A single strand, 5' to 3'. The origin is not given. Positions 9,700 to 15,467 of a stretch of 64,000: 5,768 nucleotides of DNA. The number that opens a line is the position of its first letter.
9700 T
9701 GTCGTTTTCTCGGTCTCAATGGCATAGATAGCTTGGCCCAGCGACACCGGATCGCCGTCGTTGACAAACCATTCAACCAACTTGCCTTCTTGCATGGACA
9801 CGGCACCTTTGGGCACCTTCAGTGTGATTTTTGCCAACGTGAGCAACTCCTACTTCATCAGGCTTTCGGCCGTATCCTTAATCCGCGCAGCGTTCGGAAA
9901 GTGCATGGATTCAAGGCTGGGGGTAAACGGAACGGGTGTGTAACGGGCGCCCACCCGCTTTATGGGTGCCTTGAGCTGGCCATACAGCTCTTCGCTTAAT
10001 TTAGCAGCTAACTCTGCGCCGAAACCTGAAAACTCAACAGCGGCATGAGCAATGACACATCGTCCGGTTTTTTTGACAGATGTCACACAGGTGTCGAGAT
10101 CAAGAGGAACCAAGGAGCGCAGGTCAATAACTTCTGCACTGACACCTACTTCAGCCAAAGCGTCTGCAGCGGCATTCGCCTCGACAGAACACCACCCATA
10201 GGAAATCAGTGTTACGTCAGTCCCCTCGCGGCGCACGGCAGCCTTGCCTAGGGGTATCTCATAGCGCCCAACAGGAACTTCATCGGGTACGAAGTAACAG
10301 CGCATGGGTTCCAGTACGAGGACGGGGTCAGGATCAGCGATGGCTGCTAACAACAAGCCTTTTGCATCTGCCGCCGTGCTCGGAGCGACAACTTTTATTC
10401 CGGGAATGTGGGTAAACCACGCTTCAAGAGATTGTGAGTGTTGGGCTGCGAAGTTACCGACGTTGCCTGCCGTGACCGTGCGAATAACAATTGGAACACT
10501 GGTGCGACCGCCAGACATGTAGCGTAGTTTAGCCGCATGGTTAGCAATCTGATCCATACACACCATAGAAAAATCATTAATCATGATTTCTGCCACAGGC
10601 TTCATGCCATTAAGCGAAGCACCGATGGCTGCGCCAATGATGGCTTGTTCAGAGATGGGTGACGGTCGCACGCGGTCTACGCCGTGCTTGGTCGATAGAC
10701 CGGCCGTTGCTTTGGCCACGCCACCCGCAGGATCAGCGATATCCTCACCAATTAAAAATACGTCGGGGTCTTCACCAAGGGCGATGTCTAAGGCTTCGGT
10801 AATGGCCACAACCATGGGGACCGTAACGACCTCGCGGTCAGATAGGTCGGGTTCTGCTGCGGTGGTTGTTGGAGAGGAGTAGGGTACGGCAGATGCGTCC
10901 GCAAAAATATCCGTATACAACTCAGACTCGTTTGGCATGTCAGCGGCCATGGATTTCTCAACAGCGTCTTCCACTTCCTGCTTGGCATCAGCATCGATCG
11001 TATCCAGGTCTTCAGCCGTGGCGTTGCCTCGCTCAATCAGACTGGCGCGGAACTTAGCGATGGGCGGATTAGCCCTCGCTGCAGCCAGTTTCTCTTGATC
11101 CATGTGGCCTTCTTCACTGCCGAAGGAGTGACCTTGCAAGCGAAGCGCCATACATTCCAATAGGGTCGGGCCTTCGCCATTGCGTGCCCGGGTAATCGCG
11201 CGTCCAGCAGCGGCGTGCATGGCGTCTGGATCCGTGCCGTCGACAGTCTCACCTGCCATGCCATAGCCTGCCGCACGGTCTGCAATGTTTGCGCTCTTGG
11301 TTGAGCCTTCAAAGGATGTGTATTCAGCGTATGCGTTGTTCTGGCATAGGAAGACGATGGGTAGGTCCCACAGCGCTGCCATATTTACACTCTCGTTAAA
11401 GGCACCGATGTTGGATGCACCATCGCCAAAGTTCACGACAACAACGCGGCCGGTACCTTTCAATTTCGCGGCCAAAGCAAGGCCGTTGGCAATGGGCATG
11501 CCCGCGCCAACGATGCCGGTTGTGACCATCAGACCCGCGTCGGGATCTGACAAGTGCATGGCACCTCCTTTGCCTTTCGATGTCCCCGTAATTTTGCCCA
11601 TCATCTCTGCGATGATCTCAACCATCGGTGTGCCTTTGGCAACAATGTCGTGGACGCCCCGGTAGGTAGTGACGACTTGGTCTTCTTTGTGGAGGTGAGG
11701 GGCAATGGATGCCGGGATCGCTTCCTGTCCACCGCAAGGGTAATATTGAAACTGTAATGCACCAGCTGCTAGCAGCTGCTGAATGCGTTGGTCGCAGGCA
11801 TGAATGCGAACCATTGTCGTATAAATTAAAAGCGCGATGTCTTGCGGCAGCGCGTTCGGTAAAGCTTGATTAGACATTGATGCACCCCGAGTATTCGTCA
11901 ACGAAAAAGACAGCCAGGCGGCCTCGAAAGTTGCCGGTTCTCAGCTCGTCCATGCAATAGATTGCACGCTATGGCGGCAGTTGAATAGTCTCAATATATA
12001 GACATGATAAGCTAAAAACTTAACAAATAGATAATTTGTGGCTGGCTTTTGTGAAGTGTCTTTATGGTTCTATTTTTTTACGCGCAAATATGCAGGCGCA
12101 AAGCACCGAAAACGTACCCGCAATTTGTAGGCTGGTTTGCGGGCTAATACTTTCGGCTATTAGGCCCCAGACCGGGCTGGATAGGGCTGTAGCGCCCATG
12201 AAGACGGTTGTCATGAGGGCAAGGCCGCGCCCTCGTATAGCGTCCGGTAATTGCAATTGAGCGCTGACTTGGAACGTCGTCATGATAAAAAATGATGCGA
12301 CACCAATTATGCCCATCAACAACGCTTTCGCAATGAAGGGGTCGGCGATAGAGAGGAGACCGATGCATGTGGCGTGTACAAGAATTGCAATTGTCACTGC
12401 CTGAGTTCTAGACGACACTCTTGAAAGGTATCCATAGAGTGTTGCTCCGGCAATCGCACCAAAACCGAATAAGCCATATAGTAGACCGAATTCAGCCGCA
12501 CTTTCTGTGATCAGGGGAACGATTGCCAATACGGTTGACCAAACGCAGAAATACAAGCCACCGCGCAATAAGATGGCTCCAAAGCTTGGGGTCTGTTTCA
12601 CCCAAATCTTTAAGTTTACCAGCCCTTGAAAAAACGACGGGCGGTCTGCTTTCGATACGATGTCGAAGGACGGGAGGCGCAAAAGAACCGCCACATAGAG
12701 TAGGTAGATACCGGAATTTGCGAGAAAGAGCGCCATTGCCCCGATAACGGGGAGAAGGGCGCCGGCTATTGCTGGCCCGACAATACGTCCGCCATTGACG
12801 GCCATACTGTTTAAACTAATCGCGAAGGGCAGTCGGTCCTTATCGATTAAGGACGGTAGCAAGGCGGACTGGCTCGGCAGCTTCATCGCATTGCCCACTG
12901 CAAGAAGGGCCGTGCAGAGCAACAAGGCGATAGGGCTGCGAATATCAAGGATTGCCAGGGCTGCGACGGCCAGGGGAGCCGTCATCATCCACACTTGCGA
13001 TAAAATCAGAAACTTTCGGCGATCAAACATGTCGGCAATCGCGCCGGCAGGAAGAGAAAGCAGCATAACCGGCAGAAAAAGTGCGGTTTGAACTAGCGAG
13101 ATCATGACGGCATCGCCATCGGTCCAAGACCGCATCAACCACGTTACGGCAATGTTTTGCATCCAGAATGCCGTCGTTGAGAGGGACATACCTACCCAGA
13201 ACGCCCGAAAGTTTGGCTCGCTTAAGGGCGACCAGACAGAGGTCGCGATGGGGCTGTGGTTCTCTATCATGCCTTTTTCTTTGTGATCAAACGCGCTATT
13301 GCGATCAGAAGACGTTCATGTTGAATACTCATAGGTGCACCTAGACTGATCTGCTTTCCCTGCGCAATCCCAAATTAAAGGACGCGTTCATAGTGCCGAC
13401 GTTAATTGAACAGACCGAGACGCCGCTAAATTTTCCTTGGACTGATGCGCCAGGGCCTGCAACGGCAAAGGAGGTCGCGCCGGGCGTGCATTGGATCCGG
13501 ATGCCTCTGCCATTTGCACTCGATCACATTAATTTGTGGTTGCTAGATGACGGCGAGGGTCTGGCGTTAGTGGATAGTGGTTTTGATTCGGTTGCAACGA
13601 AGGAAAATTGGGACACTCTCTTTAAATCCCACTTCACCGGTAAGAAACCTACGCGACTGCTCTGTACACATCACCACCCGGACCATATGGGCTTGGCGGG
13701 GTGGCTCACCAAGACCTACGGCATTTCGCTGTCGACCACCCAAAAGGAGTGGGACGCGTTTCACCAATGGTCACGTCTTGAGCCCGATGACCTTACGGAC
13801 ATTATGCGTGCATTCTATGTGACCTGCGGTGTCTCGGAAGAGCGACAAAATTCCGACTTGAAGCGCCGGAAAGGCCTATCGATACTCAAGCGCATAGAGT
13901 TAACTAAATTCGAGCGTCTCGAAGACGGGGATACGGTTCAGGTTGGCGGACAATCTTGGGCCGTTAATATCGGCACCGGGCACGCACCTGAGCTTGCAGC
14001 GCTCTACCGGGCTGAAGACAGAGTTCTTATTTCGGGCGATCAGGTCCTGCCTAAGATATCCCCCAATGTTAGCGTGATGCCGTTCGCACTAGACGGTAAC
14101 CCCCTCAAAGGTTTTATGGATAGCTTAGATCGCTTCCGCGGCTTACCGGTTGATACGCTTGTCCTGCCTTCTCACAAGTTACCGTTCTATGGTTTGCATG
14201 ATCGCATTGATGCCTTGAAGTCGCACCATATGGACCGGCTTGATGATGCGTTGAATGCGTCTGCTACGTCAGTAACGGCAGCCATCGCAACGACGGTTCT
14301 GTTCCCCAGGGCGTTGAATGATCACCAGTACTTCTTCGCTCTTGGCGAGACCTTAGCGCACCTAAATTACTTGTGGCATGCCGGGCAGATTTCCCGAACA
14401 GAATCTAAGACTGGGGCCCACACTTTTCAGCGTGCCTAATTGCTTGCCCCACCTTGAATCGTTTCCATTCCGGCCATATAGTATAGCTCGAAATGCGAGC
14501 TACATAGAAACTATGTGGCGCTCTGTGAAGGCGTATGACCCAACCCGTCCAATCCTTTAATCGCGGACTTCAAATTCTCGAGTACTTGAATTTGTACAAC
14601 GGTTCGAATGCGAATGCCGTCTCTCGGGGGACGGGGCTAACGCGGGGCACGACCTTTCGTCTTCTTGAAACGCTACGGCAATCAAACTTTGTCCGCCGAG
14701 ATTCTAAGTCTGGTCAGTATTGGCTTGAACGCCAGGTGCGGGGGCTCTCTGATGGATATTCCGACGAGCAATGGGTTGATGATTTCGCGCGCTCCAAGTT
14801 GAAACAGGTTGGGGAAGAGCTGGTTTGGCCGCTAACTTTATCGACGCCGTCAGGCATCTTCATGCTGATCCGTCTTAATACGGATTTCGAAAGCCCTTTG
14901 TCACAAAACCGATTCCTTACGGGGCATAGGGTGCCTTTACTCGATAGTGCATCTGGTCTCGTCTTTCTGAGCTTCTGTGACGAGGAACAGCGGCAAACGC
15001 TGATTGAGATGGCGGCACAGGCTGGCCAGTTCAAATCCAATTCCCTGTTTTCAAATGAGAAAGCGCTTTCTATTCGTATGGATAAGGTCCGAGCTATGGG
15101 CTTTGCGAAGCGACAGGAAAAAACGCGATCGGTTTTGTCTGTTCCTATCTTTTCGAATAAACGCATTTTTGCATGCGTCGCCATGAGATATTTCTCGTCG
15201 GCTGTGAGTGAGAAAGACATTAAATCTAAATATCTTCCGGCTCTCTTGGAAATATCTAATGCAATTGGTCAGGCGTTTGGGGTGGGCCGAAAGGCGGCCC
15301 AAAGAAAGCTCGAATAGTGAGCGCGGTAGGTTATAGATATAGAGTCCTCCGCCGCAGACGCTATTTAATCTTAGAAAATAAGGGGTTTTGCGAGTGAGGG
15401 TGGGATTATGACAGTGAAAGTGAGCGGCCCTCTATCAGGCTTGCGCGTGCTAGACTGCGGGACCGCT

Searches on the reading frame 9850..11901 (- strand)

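Call 49: search_protein_families(library=pfam, proteins=[window:9850-11901:-], max_evalue=0.00001)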
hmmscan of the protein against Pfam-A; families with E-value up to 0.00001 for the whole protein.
window:9850-11901:- (683 aa): 4 families
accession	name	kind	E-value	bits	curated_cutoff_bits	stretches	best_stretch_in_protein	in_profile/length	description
PF00676.26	E1_dh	-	1.3e-71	241.5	22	1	30-324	4-298/300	Dehydrogenase E1 component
PF02779.29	Transket_pyr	-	3.7e-36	124.8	27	1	363-532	5-168/174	Transketolase, pyrimidine binding domain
PF02780.25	Transketolase_C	-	1.1e-34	119.4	25.9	1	552-674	1-124/124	Transketolase, C-terminal domain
PF02775.26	TPP_enzyme_C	-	4.7e-06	26.9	21.9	1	127-250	26-151/151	Thiamine pyrophosphate enzyme, C-terminal TPP binding domain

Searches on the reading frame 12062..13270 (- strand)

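Call 49: search_protein_families(library=pfam, proteins=[window:12062-13270:-], max_evalue=0.00001)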
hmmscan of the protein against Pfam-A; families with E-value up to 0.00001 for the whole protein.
window:12062-13270:- (402 aa): 2 families
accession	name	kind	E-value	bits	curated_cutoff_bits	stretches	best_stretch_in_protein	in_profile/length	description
PF05977.19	MFS_3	-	1.2e-76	258.7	27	1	10-400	1-395/524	Transmembrane secretion effector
PF07690.21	MFS_1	-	1.1e-37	130.2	33.4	2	25-364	2-346/347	Major Facilitator Superfamily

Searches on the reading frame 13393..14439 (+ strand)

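Call 49: search_protein_families(library=pfam, proteins=[window:13393-14439:+], max_evalue=0.00001)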
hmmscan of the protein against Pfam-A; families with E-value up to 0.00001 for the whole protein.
window:13393-14439:+ (348 aa): 2 families
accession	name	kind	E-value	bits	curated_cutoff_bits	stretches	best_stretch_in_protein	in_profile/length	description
PF00753.33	Lactamase_B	-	6e-26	92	22.7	1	45-261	5-196/196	Metallo-beta-lactamase superfamily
PF21221.3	B_lactamase-like_C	-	1.9e-15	56.8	27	1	291-333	4-46/46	Metallo-beta-lactamase-like, C-terminal domain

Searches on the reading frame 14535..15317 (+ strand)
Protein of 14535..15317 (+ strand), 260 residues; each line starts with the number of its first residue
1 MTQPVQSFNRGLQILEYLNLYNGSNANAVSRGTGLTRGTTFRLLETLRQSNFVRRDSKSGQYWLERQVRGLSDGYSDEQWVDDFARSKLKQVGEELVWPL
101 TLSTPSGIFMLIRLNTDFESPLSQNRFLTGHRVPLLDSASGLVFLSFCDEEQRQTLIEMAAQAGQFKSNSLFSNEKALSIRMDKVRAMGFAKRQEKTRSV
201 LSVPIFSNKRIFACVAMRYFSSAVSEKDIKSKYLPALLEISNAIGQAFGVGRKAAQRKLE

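Call 49: search_protein_families(library=pfam, proteins=[window:14535-15317:+], max_evalue=0.00001)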
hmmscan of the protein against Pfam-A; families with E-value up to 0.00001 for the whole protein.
window:14535-15317:+ (260 aa): 2 families
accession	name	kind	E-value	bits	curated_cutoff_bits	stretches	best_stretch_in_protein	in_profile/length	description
PF09339.16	HTH_IclR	-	2.1e-11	43.8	22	1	10-56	4-51/52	IclR helix-turn-helix domain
PF01614.24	IclR_C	-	9.3e-07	29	24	1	128-244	55-172/174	Bacterial transcriptional regulator IclR C-terminal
